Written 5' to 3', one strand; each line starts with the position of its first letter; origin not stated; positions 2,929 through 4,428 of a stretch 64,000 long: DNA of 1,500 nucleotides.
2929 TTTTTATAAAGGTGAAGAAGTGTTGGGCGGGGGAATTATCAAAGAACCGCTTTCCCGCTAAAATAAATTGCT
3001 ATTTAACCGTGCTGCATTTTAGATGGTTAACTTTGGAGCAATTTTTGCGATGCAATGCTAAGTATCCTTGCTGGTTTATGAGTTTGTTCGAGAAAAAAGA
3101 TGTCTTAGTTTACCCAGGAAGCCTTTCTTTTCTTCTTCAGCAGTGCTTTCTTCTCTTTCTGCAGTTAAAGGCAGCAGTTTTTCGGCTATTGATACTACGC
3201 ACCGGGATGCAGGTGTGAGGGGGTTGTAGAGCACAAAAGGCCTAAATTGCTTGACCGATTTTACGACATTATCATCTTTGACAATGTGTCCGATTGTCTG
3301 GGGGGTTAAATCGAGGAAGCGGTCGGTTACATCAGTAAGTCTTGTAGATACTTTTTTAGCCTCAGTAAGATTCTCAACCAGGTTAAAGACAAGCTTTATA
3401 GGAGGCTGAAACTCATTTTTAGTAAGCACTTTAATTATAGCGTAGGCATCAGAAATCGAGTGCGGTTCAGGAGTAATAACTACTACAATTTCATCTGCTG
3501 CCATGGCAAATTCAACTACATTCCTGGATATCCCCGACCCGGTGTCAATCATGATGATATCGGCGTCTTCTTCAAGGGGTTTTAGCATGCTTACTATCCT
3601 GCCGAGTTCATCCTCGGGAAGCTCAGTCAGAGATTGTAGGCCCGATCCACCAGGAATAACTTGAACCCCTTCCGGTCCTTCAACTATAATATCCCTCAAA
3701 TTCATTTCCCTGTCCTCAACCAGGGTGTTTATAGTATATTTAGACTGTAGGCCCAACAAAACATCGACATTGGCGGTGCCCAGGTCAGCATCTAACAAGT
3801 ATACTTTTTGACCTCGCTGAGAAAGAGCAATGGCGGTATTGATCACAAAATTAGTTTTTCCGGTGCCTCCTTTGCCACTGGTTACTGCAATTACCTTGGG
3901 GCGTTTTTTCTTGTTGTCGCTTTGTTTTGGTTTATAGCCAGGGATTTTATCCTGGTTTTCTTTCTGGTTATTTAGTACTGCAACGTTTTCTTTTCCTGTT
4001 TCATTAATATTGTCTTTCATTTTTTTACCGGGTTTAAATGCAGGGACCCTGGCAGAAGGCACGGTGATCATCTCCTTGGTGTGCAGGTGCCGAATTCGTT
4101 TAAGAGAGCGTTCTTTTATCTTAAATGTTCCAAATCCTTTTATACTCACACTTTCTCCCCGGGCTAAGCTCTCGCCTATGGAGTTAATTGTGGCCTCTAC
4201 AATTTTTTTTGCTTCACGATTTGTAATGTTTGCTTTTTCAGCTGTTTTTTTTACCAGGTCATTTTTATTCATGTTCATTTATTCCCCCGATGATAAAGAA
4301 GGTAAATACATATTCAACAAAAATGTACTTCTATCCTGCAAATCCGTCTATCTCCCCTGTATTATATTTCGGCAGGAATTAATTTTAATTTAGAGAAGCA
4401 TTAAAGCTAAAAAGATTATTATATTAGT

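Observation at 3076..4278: HU-like DNA-binding domain fused to a FlhG/MinD-type ATPase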

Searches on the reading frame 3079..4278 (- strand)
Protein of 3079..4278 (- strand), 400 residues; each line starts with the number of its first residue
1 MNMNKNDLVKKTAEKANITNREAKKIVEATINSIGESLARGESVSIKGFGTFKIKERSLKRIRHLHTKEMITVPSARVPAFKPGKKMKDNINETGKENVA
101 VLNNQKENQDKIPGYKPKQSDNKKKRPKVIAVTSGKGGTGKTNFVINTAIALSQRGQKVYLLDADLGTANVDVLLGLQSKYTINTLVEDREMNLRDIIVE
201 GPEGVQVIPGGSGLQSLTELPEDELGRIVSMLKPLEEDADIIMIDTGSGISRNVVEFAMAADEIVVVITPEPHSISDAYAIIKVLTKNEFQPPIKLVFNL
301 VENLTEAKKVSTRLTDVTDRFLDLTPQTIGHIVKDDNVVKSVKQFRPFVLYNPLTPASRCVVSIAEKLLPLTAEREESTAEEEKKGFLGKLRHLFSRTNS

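Call 3: search_protein_families(library=pfam, proteins=[window:3079-4278:-], max_evalue=0.01)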
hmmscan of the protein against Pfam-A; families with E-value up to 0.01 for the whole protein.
window:3079-4278:- (400 aa): 13 families
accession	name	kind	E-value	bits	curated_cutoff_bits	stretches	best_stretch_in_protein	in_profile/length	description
PF00216.26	Bac_DNA_binding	-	1.8e-25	89.4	22.4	1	3-92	1-90/90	Bacterial DNA-binding protein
PF13614.12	AAA_31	-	7.1e-18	65.6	27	1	128-286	2-165/177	AAA domain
PF10609.15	ParA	-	9.5e-15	55.1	27.1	1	128-181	4-57/246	NUBPL iron-transfer P-loop NTPase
PF01656.29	CbiA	-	7.8e-13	48.9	25.4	1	130-346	1-123/125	CobQ/CobB/MinD/ParA nucleotide binding domain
PF00142.24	Fer4_NifH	-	3.3e-10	40.3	25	1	134-342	6-217/271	4Fe-4S iron sulfur cluster binding proteins, NifH/frxC family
PF09140.17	MipZ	-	9.7e-07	28.8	20.7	1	129-277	2-135/262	ATPase MipZ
PF18291.6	HU-HIG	-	2.6e-06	27.9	26.2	1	3-94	32-121/125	HU domain fused to wHTH, Ig, or Glycine-rich motif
PF18175.6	HU-CCDC81_bac_2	-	3.9e-05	23.9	35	1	8-56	3-51/70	CCDC81-like prokaryotic HU domain 2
PF14908.11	HU-CCDC81_euk_1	-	4.9e-05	23.8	26.1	1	13-87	14-81/89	CCDC81 eukaryotic HU domain 1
PF06564.18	CBP_BcsQ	-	7.4e-05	22.8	21.3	1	129-366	3-231/234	Cellulose biosynthesis protein BcsQ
PF02374.21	ArsA_ATPase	-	0.00027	20.7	24.3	1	132-165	5-38/305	Anion-transporting ATPase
PF25199.1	nSTAND_NTPase5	-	0.0033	17.7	34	0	121-166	35-80/145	Novel STAND NTPase 5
PF18289.6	HU-CCDC81_euk_2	-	0.0045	17.4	26.1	1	14-60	12-60/75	CCDC81 eukaryotic HU domain 2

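Call 4: search_protein_families(library=ncbifam, proteins=[window:3079-4278:-], max_evalue=0.01)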
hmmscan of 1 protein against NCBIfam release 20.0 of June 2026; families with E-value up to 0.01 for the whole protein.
window:3079-4278:- (400 aa): 37 families (the best 25 are shown)
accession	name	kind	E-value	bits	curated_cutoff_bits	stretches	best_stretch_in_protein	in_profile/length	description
TIGR01969.1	minD_arch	subfamily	5.5e-42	143.7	201.75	1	129-391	2-249/251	cell division ATPase MinD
TIGR01968.1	minD_bact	equivalog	3.2e-33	115.2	212.9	1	128-395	2-261/261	septum site-determining protein MinD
NF007945.0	PRK10664.1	equivalog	2.3e-20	72.9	157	1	3-92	1-90/90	nucleoid-associated protein HU-beta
NF008079.0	PRK10818.1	equivalog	1.3e-19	70.6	508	1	128-391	3-267/270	septum site-determining protein MinD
NF008023.0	PRK10753.1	equivalog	4.1e-18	65.5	162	1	3-91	1-89/90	nucleoid-associated protein HU-alpha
NF001222.0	PRK00199.1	equivalog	1.6e-17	63.5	115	1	3-94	1-93/95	integration host factor subunit beta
NF001401.0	PRK00285.1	equivalog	2e-17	63.2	111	1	2-97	5-100/103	integration host factor subunit alpha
TIGR00988.1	hip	equivalog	2.9e-16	59.6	119.95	1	3-94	1-93/94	integration host factor subunit beta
TIGR00987.1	himA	equivalog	8.1e-15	55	120.25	1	4-94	3-93/96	integration host factor subunit alpha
TIGR03018.1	pepcterm_TyrKin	hypoth_equivalog_domain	9.2e-15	54.5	230.65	1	120-289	28-200/207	XrtA-associated tyrosine autokinase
NF041546.1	ParA_partition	equivalog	1.5e-14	54.1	180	2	129-165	1-37/203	ParA family partition ATPase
TIGR03371.1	cellulose_yhjQ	equivalog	3.7e-14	52.8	157.85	1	128-363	2-236/246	cellulose biosynthesis protein BcsQ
NF041136.1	MrpORP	equivalog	2.3e-11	43.6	450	1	128-182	6-60/365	iron-sulfur cluster carrier protein MrpORP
NF047398.1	AAA_KGGVGR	domain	2e-10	41.3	90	1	127-283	2-187/190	KGGVGR-motif variant AAA ATPase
NF008669.0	PRK11670.1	equivalog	2.8e-10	39.7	348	1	128-180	108-160/369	iron-sulfur cluster carrier protein ApbC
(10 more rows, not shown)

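Call 6: find_homologous_proteins(query=window:3079-4278:-, max_evalue=1e-10)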
Query window:3079-4278:- (400 aa): 1299 proteins with E <= 1e-10 among 8000 candidates; the best 120 are listed.
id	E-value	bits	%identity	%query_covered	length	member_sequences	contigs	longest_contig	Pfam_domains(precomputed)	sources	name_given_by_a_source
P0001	5.9e-253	856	100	100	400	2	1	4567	PF00142.25,PF10609.16,PF18291.7,PF01656.30,PF13614.13,PF09140.18,PF00216.27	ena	-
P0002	1.0e-188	645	75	100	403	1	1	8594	PF00142.25,PF10609.16,PF18291.7,PF01656.30,PF13614.13,PF09140.18,PF00216.27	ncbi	-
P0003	1.3e-188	645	76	100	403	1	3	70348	PF00142.25,PF10609.16,PF18291.7,PF01656.30,PF13614.13,PF09140.18,PF00216.27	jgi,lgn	-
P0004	2.7e-168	578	63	100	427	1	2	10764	PF00142.25,PF10609.16,PF18291.7,PF01656.30,PF13614.13,PF09140.18,PF06564.19,PF00216.27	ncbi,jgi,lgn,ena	-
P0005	4.3e-168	577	70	99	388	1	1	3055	PF00142.25,PF10609.16,PF01656.30,PF13614.13,PF09140.18,PF00216.27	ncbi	-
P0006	4.7e-166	570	67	99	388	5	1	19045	PF00142.25,PF10609.16,PF18291.7,PF01656.30,PF13614.13,PF09140.18,PF06564.19,PF00216.27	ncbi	-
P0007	3.1e-165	568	67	99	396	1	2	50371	PF00142.25,PF10609.16,PF18291.7,PF01656.30,PF13614.13,PF09140.18,PF06564.19,PF00216.27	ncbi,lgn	-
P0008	4.7e-165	567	68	99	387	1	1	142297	PF00142.25,PF10609.16,PF01656.30,PF13614.13,PF09140.18,PF00216.27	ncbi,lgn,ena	-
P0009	2.0e-162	559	66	99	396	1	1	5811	PF00142.25,PF10609.16,PF01656.30,PF13614.13,PF09140.18,PF06564.19,PF00216.27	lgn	-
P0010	7.5e-158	544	61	100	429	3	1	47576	PF00142.25,PF10609.16,PF18291.7,PF01656.30,PF13614.13,PF09140.18,PF18175.7,PF00216.27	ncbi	-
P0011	1.8e-156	539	62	99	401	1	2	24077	PF00142.25,PF10609.16,PF18291.7,PF01656.30,PF13614.13,PF00216.27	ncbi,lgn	-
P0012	1.3e-155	536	61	100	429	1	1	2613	PF00142.25,PF10609.16,PF18291.7,PF01656.30,PF13614.13,PF09140.18,PF18175.7,PF00216.27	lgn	-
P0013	7.7e-155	534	62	100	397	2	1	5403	PF00142.25,PF10609.16,PF18291.7,PF01656.30,PF13614.13,PF09140.18,PF00216.27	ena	-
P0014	9.4e-155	533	61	100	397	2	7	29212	PF00142.25,PF10609.16,PF18291.7,PF01656.30,PF13614.13,PF09140.18,PF00216.27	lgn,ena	-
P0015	2.2e-154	532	63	98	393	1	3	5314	PF00142.25,PF10609.16,PF18291.7,PF01656.30,PF13614.13,PF09140.18,PF00216.27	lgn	-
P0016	1.4e-152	526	61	99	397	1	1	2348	PF00142.25,PF10609.16,PF18291.7,PF01656.30,PF13614.13,PF09140.18,PF00216.27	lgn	-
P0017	3.5e-152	525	62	99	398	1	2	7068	PF00142.25,PF10609.16,PF18291.7,PF01656.30,PF13614.13,PF09140.18,PF00216.27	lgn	-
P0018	1.1e-150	520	60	99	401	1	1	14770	PF00142.25,PF10609.16,PF18291.7,PF01656.30,PF13614.13,PF00216.27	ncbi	-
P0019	1.2e-150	520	62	99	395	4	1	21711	PF00142.25,PF10609.16,PF01656.30,PF13614.13,PF09140.18,PF06564.19,PF00216.27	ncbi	-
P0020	1.3e-149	516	60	99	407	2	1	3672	PF00142.25,PF10609.16,PF18291.7,PF01656.30,PF13614.13,PF09140.18,PF00216.27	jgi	jgi:flagellar biosynthesis protein FlhG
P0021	1.8e-149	516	62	99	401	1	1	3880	PF00142.25,PF10609.16,PF01656.30,PF13614.13,PF18175.7,PF00216.27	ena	-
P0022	9.5e-149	514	58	99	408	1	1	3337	PF00142.25,PF10609.16,PF18291.7,PF01656.30,PF13614.13,PF06564.19,PF00216.27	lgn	-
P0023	2.2e-148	512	59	99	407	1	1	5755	PF00142.25,PF10609.16,PF18291.7,PF01656.30,PF13614.13,PF06564.19,PF00216.27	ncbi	-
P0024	2.5e-147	509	58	99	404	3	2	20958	PF00142.25,PF10609.16,PF18291.7,PF01656.30,PF13614.13,PF06564.19,PF00216.27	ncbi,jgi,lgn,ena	-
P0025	3.6e-147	508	58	99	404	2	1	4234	PF00142.25,PF10609.16,PF18291.7,PF01656.30,PF13614.13,PF06564.19,PF14908.12,PF00216.27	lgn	-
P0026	4.2e-147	508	59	99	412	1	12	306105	PF00142.25,PF10609.16,PF01656.30,PF13614.13,PF00216.27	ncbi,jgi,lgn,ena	jgi:flagellar biosynthesis protein FlhG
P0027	5.1e-147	508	57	99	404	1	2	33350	PF00142.25,PF10609.16,PF18291.7,PF01656.30,PF13614.13,PF06564.19,PF00216.27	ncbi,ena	-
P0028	9.9e-146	504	57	99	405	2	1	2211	PF00142.25,PF10609.16,PF18291.7,PF01656.30,PF13614.13,PF09140.18,PF06564.19,PF00216.27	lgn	-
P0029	1.0e-145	504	60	99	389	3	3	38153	PF00142.25,PF10609.16,PF18291.7,PF01656.30,PF13614.13,PF09140.18,PF00216.27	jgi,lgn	jgi:flagellar biosynthesis protein FlhG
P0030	2.8e-145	502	59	99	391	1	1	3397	PF00142.25,PF10609.16,PF01656.30,PF13614.13,PF09140.18,PF00216.27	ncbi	-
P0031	9.5e-143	494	59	99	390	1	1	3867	PF00142.25,PF10609.16,PF01656.30,PF13614.13,PF09140.18,PF00216.27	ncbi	-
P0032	2.8e-138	479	55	99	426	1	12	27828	PF00142.25,PF10609.16,PF18291.7,PF01656.30,PF13614.13,PF09140.18,PF00216.27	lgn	-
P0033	3.1e-136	472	57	99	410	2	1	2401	PF00142.25,PF10609.16,PF18291.7,PF01656.30,PF13614.13,PF00216.27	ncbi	-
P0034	2.8e-129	449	52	99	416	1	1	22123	PF00142.25,PF10609.16,PF18291.7,PF01656.30,PF13614.13,PF00216.27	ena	-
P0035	6.3e-128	445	54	96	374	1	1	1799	PF00142.25,PF10609.16,PF01656.30,PF13614.13,PF09140.18,PF00216.27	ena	-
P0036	8.1e-126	438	53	98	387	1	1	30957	PF00142.25,PF10609.16,PF18291.7,PF01656.30,PF13614.13,PF09140.18,PF00216.27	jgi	jgi:flagellar biosynthesis protein FlhG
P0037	2.4e-124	433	51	99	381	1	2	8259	PF00142.25,PF10609.16,PF18291.7,PF01656.30,PF13614.13,PF06564.19,PF00216.27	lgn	-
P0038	3.5e-124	433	54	99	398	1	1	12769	PF00142.25,PF10609.16,PF18291.7,PF01656.30,PF13614.13,PF09140.18,PF06564.19,PF00216.27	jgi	-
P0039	3.7e-120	420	51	99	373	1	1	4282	PF00142.25,PF10609.16,PF01656.30,PF13614.13,PF06564.19,PF00216.27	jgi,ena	-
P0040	5.4e-120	419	50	99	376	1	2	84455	PF00142.25,PF10609.16,PF01656.30,PF13614.13,PF09140.18,PF06564.19,PF00216.27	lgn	-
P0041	5.8e-119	416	50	99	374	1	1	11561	PF00142.25,PF10609.16,PF01656.30,PF13614.13,PF09140.18,PF06564.19,PF00216.27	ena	-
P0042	1.1e-118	415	51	99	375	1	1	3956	PF00142.25,PF10609.16,PF18291.7,PF01656.30,PF13614.13,PF09140.18,PF00216.27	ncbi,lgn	-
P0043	3.6e-117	410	49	99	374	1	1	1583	PF00142.25,PF10609.16,PF01656.30,PF13614.13,PF09140.18,PF06564.19,PF00216.27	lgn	-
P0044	1.1e-115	405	50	99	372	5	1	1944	PF00142.25,PF10609.16,PF01656.30,PF13614.13,PF09140.18,PF06564.19,PF00216.27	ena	-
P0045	4.4e-114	400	50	99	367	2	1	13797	PF00142.25,PF10609.16,PF01656.30,PF13614.13,PF00216.27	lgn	-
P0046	9.7e-114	398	50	99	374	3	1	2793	PF00142.25,PF10609.16,PF01656.30,PF13614.13,PF09140.18,PF06564.19,PF00216.27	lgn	-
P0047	1.6e-111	391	48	99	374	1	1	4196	PF00142.25,PF10609.16,PF01656.30,PF13614.13,PF09140.18,PF06564.19,PF00216.27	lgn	-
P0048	2.1e-111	391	47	99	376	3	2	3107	PF00142.25,PF10609.16,PF01656.30,PF13614.13,PF09140.18,PF00216.27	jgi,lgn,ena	-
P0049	6.8e-109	382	50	99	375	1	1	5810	PF00142.25,PF10609.16,PF01656.30,PF13614.13,PF00216.27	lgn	-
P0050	6.6e-106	373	47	99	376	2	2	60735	PF00142.25,PF10609.16,PF01656.30,PF13614.13,PF00216.27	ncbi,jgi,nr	ncbi:MAG: hypothetical protein APF76_01190 [Desulfitibacter sp. BRH_c19]|nr:MAG: hypothetical protei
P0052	6.3e-92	327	51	78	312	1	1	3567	PF00142.25,PF10609.16,PF01656.30,PF13614.13,PF00216.27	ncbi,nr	ncbi:MAG: HU family DNA-binding protein, partial [Bacillota bacterium]|nr:HU family DNA-binding prot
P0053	9.8e-83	296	50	68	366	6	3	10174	PF00142.25,PF10609.16,PF01656.30,PF12945.13,PF13614.13,PF02374.22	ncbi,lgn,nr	ncbi:MAG: flagellar biosynthesis protein FlhG [Clostridia bacterium]|nr:flagellar biosynthesis prote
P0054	4.8e-81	291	50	70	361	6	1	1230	PF10609.16,PF01656.30,PF12945.13,PF13614.13,PF09140.18,PF06564.19,PF02374.22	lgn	-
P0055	9.7e-81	290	50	67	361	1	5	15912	PF00142.25,PF10609.16,PF01656.30,PF12945.13,PF13614.13,PF09140.18,PF06564.19,PF02374.22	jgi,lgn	jgi:flagellar biosynthesis protein FlhG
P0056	2.9e-80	288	51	68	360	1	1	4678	PF00142.25,PF10609.16,PF01656.30,PF12945.13,PF13614.13,PF09140.18,PF06564.19,PF02374.22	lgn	-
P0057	3.8e-80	288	51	67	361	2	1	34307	PF00142.25,PF10609.16,PF01656.30,PF12945.13,PF13614.13,PF06564.19,PF02374.22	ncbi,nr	ncbi:MAG: AAA family ATPase [Clostridia bacterium]|nr:AAA family ATPase [Clostridia bacterium]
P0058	5.9e-80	287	49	70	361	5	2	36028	PF00142.25,PF10609.16,PF01656.30,PF12945.13,PF13614.13,PF02374.22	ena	-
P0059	1.6e-79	286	50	68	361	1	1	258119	PF10609.16,PF01656.30,PF12945.13,PF13614.13,PF02374.22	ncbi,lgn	ncbi:MAG: AAA family ATPase [Bacillota bacterium]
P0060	1.1e-78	283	49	69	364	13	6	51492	PF10609.16,PF01656.30,PF12945.13,PF13614.13,PF02374.22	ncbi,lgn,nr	ncbi:MAG: flagellar biosynthesis protein FlhG [Clostridia bacterium]|nr:flagellar biosynthesis prote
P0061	1.2e-78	283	50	69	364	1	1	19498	PF10609.16,PF01656.30,PF12945.13,PF13614.13,PF02374.22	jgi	-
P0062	2.4e-78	282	49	70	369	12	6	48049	PF00142.25,PF10609.16,PF01656.30,PF12945.13,PF13614.13,PF09140.18,PF06564.19,PF02374.22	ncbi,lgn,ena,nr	ncbi:MAG: AAA family ATPase [Clostridia bacterium]|nr:AAA family ATPase [Clostridia bacterium]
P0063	3.8e-78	281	48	70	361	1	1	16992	PF10609.16,PF01656.30,PF12945.13,PF13614.13,PF06564.19,PF02374.22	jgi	-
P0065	5.8e-78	281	49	69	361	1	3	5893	PF10609.16,PF01656.30,PF12945.13,PF13614.13,PF02374.22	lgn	-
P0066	9.9e-78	280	50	69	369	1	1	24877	PF00142.25,PF10609.16,PF01656.30,PF12945.13,PF13614.13,PF09140.18,PF06564.19,PF02374.22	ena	-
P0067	3.6e-77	278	51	68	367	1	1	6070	PF00142.25,PF10609.16,PF01656.30,PF12945.13,PF13614.13,PF09140.18,PF06564.19,PF02374.22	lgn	-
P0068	5.1e-77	278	47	71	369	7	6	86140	PF00142.25,PF10609.16,PF01656.30,PF12945.13,PF13614.13,PF09140.18,PF06564.19,PF02374.22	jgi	jgi:flagellar biosynthesis protein FlhG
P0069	5.3e-77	278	49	69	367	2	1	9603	PF00142.25,PF10609.16,PF01656.30,PF12945.13,PF13614.13,PF09140.18,PF06564.19,PF02374.22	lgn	-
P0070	7.3e-77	277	49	70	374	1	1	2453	PF00142.25,PF10609.16,PF01656.30,PF12945.13,PF13614.13,PF09140.18,PF06564.19,PF02374.22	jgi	jgi:flagellar biosynthesis protein FlhG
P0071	1.3e-76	276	49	70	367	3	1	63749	PF00142.25,PF10609.16,PF01656.30,PF12945.13,PF13614.13,PF09140.18,PF06564.19,PF02374.22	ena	-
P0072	1.7e-76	276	47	71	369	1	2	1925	PF00142.25,PF10609.16,PF01656.30,PF12945.13,PF13614.13,PF09140.18,PF06564.19,PF02374.22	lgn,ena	-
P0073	2.0e-76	276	48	69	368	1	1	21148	PF00142.25,PF10609.16,PF01656.30,PF12945.13,PF13614.13,PF09140.18,PF06564.19,PF02374.22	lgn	-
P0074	2.1e-76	276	48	70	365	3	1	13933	PF00142.25,PF10609.16,PF01656.30,PF12945.13,PF13614.13,PF09140.18,PF06564.19,PF02374.22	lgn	-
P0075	4.4e-76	275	49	69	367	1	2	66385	PF00142.25,PF10609.16,PF01656.30,PF12945.13,PF13614.13,PF09140.18,PF02374.22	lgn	-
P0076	8.2e-76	274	50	69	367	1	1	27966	PF00142.25,PF10609.16,PF01656.30,PF12945.13,PF13614.13,PF09140.18,PF06564.19,PF02374.22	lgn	-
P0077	8.7e-76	274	48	69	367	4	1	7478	PF00142.25,PF10609.16,PF01656.30,PF12945.13,PF13614.13,PF09140.18,PF06564.19,PF02374.22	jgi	-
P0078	9.3e-76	273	49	68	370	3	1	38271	PF00142.25,PF10609.16,PF01656.30,PF12945.13,PF13614.13,PF09140.18,PF06564.19,PF02374.22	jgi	jgi:flagellar biosynthesis protein FlhG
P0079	1.2e-75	273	48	69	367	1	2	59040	PF00142.25,PF10609.16,PF01656.30,PF12945.13,PF13614.13,PF09140.18,PF06564.19,PF02374.22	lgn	-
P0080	2.8e-75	272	50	69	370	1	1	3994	PF00142.25,PF10609.16,PF01656.30,PF12945.13,PF13614.13,PF09140.18,PF06564.19,PF02374.22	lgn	-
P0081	3.9e-75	271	48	71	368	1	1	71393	PF00142.25,PF10609.16,PF01656.30,PF12945.13,PF13614.13,PF09140.18,PF06564.19,PF02374.22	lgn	-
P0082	4.2e-75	271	48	71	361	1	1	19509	PF00142.25,PF10609.16,PF01656.30,PF12945.13,PF13614.13,PF09140.18,PF06564.19,PF02374.22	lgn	-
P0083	6.4e-75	271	47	70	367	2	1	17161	PF00142.25,PF10609.16,PF01656.30,PF12945.13,PF13614.13,PF09140.18,PF06564.19,PF02374.22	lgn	-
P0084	1.1e-74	270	47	69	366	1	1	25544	PF00142.25,PF10609.16,PF01656.30,PF12945.13,PF13614.13,PF09140.18,PF06564.19,PF02374.22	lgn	-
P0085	1.1e-74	270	47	69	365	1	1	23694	PF00142.25,PF10609.16,PF01656.30,PF12945.13,PF13614.13,PF09140.18,PF02374.22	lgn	-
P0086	1.3e-74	270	48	68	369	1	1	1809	PF00142.25,PF10609.16,PF01656.30,PF12945.13,PF13614.13,PF09140.18,PF06564.19,PF02374.22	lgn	-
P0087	3.3e-74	268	47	69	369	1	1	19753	PF00142.25,PF10609.16,PF01656.30,PF12945.13,PF13614.13,PF09140.18,PF06564.19,PF02374.22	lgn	-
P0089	8.3e-73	264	46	70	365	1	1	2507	PF00142.25,PF10609.16,PF01656.30,PF12945.13,PF13614.13,PF09140.18,PF06564.19,PF02374.22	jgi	jgi:flagellar biosynthesis protein FlhG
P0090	1.6e-72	263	48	69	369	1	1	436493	PF00142.25,PF10609.16,PF01656.30,PF12945.13,PF13614.13,PF09140.18,PF06564.19,PF02374.22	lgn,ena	-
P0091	2.1e-72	262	47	69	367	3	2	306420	PF00142.25,PF10609.16,PF01656.30,PF12945.13,PF13614.13,PF09140.18,PF06564.19,PF02374.22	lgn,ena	-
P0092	1.8e-71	259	45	68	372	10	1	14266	PF00142.25,PF10609.16,PF01656.30,PF12945.13,PF13614.13,PF09140.18,PF06564.19,PF02374.22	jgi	jgi:flagellar biosynthesis protein FlhG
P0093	1.8e-71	259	47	69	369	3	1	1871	PF00142.25,PF10609.16,PF01656.30,PF12945.13,PF13614.13,PF09140.18,PF06564.19,PF02374.22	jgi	jgi:flagellar biosynthesis protein FlhG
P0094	5.0e-71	258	46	68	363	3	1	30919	PF10609.16,PF01656.30,PF12945.13,PF13614.13,PF09140.18,PF02374.22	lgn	-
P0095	9.3e-71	257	48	67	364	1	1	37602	PF00142.25,PF10609.16,PF01656.30,PF12945.13,PF13614.13,PF09140.18,PF06564.19,PF02374.22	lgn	-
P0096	5.1e-68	248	46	69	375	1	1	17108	PF00142.25,PF10609.16,PF01656.30,PF12945.13,PF13614.13,PF09140.18,PF06564.19,PF02374.22,PF13481.13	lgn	-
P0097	7.7e-68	247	45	68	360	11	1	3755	PF00142.25,PF10609.16,PF01656.30,PF12945.13,PF13614.13,PF09140.18,PF06564.19,PF02374.22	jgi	-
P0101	6.5e-65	238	46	67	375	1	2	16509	PF00142.25,PF10609.16,PF01656.30,PF12945.13,PF13614.13,PF09140.18,PF06564.19,PF02374.22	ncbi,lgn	ncbi:MAG: AAA family ATPase [Chloroflexota bacterium]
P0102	1.9e-64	236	42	70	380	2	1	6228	PF00142.25,PF10609.16,PF01656.30,PF12945.13,PF13614.13,PF07015.18,PF09140.18,PF06564.19,PF02374.22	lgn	-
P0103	2.2e-64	236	48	66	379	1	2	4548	PF00142.25,PF10609.16,PF01656.30,PF12945.13,PF13614.13,PF09140.18,PF06564.19,PF02374.22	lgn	-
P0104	3.3e-64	235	43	67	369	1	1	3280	PF00142.25,PF16575.12,PF10609.16,PF01656.30,PF12945.13,PF13614.13,PF09140.18,PF06564.19,PF03193.23,PF02374.22,PF03308.23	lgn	-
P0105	9.7e-64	234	43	69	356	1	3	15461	PF00142.25,PF10609.16,PF01656.30,PF12945.13,PF13614.13,PF09140.18,PF02374.22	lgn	-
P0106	2.0e-63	233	41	78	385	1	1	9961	PF00142.25,PF10609.16,PF01656.30,PF12945.13,PF13614.13,PF09140.18,PF06564.19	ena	-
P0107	5.7e-63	231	48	68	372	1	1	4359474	PF00142.25,PF10609.16,PF01656.30,PF12945.13,PF13614.13,PF09140.18,PF06564.19,PF02374.22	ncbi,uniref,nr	ncbi:AAA family ATPase [Anaeroselena agilis]|uniref:AAA family ATPase n=1 Tax=Anaeroselena agilis Ta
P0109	1.1e-62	230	46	67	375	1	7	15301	PF00142.25,PF10609.16,PF01656.30,PF12945.13,PF13614.13,PF09140.18,PF02374.22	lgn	-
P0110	1.9e-62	230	44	69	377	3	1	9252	PF00142.25,PF10609.16,PF01656.30,PF12945.13,PF13614.13,PF09140.18,PF06564.19,PF02374.22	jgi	-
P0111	2.1e-62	229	42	71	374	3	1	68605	PF00142.25,PF10609.16,PF01656.30,PF12945.13,PF13614.13,PF09140.18,PF06564.19,PF02374.22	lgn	-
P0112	2.5e-62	229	46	69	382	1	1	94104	PF00142.25,PF10609.16,PF01656.30,PF12945.13,PF13614.13,PF09140.18,PF06564.19,PF02374.22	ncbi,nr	ncbi:MAG: AAA family ATPase [Negativicutes bacterium]|nr:AAA family ATPase [Negativicutes bacterium]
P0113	3.9e-62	229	45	68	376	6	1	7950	PF00142.25,PF10609.16,PF01656.30,PF12945.13,PF13614.13,PF09140.18,PF06564.19,PF02374.22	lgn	-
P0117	6.1e-62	228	45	67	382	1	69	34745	PF00142.25,PF10609.16,PF01656.30,PF12945.13,PF13614.13,PF09140.18,PF06564.19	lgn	-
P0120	1.7e-61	227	43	72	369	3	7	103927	PF00142.25,PF10609.16,PF01656.30,PF12945.13,PF13614.13,PF09140.18,PF06564.19,PF02374.22,PF03308.23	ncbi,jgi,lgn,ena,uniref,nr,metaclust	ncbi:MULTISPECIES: P-loop NTPase [unclassified Candidatus Frackibacter]|uniref:P-loop NTPase n=1 Tax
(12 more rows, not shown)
